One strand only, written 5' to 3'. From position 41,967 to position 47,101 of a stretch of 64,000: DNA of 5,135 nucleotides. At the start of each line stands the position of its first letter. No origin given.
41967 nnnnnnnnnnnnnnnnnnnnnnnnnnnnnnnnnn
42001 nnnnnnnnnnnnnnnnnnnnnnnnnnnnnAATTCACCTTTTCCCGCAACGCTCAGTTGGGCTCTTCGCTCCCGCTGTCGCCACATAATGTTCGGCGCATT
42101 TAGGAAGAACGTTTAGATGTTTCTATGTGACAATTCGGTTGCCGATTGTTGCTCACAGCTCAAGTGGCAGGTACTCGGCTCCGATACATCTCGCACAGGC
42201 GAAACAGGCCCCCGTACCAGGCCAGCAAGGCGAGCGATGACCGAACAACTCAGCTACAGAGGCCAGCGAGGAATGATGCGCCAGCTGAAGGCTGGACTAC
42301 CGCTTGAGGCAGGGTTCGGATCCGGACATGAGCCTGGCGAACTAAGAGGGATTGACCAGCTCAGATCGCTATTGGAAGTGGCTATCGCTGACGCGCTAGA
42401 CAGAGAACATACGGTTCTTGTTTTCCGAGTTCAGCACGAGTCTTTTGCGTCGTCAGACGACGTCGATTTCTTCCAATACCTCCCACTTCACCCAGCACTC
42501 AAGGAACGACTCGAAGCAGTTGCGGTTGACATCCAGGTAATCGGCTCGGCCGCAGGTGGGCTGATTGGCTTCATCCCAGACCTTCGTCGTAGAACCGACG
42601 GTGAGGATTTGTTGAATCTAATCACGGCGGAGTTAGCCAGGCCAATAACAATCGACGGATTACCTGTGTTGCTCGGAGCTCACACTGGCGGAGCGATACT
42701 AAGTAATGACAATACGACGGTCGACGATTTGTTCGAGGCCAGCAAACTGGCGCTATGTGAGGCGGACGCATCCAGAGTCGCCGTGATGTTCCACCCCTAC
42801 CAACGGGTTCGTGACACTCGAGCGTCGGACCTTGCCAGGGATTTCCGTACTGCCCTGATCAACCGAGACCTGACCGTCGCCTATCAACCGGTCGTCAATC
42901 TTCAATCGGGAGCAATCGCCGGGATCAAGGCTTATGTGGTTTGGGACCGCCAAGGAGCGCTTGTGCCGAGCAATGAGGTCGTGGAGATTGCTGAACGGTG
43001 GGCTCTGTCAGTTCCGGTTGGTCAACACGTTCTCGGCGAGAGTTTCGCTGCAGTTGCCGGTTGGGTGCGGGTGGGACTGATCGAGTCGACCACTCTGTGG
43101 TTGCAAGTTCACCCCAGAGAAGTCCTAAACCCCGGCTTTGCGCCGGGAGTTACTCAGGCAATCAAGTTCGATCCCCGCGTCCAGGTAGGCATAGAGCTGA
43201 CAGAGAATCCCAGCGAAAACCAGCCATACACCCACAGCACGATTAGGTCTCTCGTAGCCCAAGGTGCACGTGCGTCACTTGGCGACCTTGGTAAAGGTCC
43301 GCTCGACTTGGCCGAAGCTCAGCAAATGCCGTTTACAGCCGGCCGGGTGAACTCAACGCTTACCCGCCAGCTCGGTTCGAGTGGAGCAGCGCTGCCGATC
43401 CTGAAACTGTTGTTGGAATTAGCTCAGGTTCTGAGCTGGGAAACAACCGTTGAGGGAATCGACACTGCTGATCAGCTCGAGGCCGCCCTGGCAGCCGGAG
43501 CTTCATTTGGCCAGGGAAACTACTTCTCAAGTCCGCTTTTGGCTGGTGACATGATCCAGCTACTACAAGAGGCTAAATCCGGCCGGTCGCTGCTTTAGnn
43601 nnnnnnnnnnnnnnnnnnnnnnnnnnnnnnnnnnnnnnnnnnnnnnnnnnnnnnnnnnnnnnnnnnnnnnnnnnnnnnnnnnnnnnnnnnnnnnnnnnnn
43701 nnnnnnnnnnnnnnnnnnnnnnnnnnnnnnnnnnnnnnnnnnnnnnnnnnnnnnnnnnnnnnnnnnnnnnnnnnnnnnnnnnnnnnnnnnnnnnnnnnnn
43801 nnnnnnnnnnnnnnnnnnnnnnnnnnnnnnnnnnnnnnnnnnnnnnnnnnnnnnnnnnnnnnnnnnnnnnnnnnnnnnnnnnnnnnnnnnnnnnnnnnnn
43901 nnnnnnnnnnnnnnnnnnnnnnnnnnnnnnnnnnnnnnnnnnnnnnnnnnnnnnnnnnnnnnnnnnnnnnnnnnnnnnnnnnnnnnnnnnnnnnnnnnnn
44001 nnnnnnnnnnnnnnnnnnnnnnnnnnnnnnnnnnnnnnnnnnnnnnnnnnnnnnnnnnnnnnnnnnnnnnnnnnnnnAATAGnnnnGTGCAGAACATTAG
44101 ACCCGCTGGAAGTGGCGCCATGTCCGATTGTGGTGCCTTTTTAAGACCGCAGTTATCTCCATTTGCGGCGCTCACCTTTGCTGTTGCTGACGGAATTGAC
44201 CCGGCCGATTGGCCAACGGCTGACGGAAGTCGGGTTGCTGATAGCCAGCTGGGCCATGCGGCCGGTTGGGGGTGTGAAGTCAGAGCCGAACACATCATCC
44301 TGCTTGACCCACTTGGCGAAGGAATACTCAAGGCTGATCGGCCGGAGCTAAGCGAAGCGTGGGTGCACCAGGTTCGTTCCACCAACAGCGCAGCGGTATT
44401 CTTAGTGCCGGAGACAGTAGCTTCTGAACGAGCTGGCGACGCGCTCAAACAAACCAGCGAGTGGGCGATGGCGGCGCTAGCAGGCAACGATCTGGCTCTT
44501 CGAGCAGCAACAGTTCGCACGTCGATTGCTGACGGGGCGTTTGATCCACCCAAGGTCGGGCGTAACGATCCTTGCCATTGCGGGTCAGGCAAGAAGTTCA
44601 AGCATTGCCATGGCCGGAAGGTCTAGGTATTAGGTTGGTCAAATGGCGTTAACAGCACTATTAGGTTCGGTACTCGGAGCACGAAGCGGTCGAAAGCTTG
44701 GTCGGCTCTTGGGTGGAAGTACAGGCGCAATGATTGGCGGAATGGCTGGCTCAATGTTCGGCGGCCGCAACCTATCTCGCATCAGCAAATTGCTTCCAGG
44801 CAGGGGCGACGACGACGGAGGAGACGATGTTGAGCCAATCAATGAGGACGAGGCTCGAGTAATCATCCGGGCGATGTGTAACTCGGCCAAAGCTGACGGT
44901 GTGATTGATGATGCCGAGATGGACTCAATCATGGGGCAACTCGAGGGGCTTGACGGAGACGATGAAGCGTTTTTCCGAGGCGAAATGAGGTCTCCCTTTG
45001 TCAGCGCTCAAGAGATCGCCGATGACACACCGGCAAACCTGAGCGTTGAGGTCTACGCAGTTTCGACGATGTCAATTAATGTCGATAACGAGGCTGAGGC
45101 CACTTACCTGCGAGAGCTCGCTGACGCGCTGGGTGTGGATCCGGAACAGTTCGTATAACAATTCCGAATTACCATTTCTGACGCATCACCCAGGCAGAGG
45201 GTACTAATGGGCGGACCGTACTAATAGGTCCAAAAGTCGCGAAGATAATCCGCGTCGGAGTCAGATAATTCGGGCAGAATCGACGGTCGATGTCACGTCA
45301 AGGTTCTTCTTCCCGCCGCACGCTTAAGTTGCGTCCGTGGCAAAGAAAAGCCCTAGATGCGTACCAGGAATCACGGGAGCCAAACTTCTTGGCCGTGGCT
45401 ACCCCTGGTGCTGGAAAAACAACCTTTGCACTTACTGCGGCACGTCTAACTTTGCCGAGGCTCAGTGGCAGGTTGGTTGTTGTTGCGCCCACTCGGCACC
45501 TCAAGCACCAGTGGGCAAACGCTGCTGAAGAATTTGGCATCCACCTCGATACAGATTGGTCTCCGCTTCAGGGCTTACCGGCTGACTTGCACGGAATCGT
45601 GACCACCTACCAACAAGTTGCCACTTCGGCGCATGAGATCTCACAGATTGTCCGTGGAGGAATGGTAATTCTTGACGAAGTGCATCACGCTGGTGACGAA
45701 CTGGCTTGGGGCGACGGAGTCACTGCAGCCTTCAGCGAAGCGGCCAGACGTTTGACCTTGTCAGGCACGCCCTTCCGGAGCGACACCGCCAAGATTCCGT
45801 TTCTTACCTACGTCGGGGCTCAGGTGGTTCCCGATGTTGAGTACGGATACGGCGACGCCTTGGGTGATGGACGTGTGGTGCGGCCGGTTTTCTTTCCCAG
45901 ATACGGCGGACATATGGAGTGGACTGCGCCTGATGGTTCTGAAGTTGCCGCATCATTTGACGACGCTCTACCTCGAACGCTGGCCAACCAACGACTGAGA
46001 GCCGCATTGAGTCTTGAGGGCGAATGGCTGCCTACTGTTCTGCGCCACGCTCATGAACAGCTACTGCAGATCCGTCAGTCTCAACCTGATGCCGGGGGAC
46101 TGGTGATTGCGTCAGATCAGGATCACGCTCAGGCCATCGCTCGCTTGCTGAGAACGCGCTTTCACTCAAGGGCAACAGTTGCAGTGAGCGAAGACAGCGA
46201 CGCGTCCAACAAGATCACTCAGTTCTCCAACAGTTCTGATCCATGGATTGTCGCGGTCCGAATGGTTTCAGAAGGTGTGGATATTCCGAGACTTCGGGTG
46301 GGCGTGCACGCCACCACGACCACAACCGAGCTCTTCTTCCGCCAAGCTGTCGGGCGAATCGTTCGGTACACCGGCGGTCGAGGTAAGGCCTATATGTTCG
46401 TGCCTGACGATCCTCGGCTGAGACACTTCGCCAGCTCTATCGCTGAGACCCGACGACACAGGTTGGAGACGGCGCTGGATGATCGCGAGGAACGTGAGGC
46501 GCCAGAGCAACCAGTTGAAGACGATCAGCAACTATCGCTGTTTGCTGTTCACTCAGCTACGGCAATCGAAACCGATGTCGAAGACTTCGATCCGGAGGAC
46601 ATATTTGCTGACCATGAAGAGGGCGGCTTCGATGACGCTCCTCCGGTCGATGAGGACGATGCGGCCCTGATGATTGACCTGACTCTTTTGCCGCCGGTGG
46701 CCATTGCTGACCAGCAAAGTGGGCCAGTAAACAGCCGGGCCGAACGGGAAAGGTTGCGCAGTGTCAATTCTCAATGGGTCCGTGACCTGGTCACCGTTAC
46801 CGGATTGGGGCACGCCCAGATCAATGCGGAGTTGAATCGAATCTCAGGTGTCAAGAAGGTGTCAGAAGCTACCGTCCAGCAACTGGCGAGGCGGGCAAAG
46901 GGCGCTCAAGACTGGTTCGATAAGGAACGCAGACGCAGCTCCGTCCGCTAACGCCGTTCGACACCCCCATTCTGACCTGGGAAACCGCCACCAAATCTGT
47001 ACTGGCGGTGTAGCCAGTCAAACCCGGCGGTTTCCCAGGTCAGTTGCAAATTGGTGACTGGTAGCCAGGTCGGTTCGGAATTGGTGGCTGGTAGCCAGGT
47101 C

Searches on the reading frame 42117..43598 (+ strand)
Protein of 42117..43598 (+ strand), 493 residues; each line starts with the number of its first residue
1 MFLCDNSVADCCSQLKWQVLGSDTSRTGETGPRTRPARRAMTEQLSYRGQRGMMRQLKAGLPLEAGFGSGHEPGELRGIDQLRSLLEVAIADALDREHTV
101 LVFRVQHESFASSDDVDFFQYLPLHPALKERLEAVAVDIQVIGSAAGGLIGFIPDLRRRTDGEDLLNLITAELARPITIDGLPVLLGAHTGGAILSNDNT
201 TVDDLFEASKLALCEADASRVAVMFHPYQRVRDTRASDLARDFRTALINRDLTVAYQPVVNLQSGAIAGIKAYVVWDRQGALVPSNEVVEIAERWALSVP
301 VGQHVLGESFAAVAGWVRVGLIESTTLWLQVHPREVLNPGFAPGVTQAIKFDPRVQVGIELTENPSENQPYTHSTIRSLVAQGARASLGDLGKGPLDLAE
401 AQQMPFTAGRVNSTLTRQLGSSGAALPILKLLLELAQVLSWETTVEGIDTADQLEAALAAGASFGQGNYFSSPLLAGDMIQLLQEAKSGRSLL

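Call 37: search_protein_families(library=pfam, max_evalue=0.00001, proteins=[window:42117-43598:+])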
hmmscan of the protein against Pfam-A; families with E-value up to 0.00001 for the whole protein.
window:42117-43598:+ (493 aa): 1 family
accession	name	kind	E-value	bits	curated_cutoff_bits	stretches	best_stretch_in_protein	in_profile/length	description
PF00563.25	EAL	-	4.8e-35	121.5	31.3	1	241-473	2-236/236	EAL domain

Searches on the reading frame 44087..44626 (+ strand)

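Call 37: search_protein_families(library=pfam, max_evalue=0.00001, proteins=[window:44087-44626:+])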
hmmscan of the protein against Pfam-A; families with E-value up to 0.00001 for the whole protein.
window:44087-44626:+ (179 aa): 1 family
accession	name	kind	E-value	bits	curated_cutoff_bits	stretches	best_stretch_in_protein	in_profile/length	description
PF02810.21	SEC-C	-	5.2e-10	39.4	20.4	1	159-177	1-19/19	SEC-C motif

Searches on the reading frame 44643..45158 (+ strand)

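Call 37: search_protein_families(library=pfam, max_evalue=0.00001, proteins=[window:44643-45158:+])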
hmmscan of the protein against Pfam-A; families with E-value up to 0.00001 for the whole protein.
window:44643-45158:+ (171 aa): 1 family
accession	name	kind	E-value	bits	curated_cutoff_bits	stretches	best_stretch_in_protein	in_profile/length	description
PF04391.17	DUF533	-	1.9e-31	109.4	29.6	1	3-169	8-170/178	Protein of unknown function (DUF533)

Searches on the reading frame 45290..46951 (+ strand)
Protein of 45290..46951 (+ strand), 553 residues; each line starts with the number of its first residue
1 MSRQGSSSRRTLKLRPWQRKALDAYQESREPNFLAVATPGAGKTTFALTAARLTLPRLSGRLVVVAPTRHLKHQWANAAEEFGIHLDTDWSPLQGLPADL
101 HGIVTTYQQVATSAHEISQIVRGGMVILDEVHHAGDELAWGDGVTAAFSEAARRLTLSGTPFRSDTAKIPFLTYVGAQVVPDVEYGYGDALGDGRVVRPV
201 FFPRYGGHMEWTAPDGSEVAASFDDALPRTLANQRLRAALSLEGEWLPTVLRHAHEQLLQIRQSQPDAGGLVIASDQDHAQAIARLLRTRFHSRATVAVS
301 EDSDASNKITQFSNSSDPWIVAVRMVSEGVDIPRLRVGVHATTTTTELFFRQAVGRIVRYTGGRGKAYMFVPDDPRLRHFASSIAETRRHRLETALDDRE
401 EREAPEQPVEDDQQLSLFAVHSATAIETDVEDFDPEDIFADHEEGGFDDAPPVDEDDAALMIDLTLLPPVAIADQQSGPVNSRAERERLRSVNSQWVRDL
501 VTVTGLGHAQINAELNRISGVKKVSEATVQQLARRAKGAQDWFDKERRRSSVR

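Call 37: search_protein_families(library=pfam, max_evalue=0.00001, proteins=[window:45290-46951:+])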
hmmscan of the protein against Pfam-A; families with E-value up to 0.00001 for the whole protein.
window:45290-46951:+ (553 aa): 3 families
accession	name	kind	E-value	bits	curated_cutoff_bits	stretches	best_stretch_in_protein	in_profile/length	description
PF04851.21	ResIII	-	2.2e-16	60.7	22.5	1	12-163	2-164/164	Type III restriction enzyme, res subunit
PF00270.35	DEAD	-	1.7e-12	47.8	26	1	16-164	2-162/167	DEAD/DEAH box helicase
PF13604.12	AAA_30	-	8.2e-06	26.1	27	0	14-137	2-103/191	AAA domain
